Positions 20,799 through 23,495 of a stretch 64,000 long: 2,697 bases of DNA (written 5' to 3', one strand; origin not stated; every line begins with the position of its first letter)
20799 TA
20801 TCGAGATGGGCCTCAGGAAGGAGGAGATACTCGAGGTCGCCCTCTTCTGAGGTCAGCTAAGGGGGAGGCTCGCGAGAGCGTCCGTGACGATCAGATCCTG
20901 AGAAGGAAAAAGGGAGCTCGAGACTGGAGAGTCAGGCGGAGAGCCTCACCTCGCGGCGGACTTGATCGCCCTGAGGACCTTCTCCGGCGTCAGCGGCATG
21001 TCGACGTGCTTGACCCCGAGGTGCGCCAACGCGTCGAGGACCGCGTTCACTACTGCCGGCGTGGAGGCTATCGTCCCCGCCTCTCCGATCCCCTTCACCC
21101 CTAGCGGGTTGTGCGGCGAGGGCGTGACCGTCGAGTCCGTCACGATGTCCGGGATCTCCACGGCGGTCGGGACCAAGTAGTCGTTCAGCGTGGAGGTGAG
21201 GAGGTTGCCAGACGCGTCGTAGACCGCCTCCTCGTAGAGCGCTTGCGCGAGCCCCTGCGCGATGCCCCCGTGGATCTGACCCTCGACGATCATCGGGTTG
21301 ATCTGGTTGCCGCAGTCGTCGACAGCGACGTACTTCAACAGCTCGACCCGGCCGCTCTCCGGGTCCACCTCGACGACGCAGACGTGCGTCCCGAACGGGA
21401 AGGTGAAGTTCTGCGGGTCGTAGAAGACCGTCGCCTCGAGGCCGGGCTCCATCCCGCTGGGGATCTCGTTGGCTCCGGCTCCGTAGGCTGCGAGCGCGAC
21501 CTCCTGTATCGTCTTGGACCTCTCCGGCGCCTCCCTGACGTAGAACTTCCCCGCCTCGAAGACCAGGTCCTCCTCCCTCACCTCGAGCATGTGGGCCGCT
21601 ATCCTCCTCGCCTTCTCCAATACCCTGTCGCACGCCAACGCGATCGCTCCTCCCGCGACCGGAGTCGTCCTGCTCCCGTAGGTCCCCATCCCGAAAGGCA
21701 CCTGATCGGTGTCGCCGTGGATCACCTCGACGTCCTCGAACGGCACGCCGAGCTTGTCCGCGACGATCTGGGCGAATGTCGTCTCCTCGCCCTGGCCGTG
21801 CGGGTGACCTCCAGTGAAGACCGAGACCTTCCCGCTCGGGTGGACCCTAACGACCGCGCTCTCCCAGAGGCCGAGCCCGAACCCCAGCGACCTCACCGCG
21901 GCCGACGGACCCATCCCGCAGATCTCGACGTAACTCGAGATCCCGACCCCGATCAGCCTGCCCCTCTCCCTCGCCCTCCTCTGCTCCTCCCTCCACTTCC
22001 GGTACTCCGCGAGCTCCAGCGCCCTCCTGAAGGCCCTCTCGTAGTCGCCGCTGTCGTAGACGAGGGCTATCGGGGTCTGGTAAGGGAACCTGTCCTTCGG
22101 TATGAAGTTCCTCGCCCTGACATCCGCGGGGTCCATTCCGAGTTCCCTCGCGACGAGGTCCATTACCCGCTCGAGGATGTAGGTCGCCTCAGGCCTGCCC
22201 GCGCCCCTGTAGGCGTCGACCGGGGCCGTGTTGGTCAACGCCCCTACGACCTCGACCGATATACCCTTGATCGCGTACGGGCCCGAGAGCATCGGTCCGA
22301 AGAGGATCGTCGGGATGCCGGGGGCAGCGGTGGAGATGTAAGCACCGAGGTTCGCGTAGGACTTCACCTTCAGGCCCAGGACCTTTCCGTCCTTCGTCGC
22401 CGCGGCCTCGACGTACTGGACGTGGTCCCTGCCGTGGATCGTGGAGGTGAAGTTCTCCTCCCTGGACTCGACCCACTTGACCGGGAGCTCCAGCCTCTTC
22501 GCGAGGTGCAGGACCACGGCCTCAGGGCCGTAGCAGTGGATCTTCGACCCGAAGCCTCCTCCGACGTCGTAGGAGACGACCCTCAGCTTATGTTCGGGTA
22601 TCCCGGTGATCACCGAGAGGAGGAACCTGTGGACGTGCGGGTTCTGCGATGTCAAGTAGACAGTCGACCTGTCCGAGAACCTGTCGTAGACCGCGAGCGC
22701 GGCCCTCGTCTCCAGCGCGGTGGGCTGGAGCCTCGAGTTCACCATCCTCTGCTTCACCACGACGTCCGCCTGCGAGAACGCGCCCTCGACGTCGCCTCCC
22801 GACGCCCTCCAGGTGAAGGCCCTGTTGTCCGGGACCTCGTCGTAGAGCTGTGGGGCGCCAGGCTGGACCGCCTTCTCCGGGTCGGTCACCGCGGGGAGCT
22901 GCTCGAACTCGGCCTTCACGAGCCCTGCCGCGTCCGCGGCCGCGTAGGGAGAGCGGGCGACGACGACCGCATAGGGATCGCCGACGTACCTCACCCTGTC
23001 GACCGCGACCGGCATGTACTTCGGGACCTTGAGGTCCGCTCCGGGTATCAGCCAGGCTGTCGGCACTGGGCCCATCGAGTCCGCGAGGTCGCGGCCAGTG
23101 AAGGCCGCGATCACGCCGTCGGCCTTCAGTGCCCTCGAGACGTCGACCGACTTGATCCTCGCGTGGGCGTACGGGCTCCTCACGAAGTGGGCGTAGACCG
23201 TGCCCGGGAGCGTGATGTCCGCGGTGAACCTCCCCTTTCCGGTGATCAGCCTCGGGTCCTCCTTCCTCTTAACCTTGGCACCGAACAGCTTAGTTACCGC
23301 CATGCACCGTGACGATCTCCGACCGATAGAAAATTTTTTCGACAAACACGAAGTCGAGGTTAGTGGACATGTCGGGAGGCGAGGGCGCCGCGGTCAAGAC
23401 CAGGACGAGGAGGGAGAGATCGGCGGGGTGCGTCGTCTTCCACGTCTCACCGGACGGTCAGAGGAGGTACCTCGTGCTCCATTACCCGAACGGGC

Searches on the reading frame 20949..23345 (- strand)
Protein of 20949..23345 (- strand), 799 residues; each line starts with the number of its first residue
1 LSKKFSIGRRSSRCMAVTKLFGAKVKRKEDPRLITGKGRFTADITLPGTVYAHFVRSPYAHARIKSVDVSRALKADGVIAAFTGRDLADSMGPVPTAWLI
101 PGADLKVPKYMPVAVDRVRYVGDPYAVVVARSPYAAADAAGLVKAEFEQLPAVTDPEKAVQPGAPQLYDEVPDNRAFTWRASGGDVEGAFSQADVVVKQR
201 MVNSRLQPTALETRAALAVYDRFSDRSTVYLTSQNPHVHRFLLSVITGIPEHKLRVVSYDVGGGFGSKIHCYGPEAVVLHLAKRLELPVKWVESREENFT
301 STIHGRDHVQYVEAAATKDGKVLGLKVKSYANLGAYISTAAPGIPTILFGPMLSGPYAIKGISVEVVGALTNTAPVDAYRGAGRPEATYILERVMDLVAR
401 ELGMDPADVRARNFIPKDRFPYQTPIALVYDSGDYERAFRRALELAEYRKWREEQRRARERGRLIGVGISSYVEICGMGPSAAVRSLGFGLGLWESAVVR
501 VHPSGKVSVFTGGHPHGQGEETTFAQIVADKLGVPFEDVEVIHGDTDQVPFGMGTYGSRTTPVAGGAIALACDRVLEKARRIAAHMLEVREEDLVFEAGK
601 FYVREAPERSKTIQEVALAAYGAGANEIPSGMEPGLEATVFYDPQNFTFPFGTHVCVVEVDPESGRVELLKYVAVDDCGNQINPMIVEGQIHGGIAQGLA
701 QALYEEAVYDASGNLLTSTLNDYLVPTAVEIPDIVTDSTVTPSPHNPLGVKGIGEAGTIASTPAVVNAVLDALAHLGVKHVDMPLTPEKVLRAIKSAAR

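Call 61: search_protein_families(library=pfam, proteins=[window:20949-23345:-], max_evalue=0.001)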
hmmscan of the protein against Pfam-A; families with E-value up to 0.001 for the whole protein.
window:20949-23345:- (799 aa): 3 families
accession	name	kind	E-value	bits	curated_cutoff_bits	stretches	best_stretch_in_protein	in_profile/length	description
PF20256.3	MoCoBD_2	-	1.1e-100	337.2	27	1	442-732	2-283/283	Molybdopterin cofactor-binding domain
PF02738.23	MoCoBD_1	-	4.3e-80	268.8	27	1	168-414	2-244/244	Molybdopterin cofactor-binding domain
PF01315.27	Ald_Xan_dh_C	-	3.2e-25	89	31.3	1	35-151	1-110/110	Aldehyde oxidase and xanthine dehydrogenase, a/b hammerhead domain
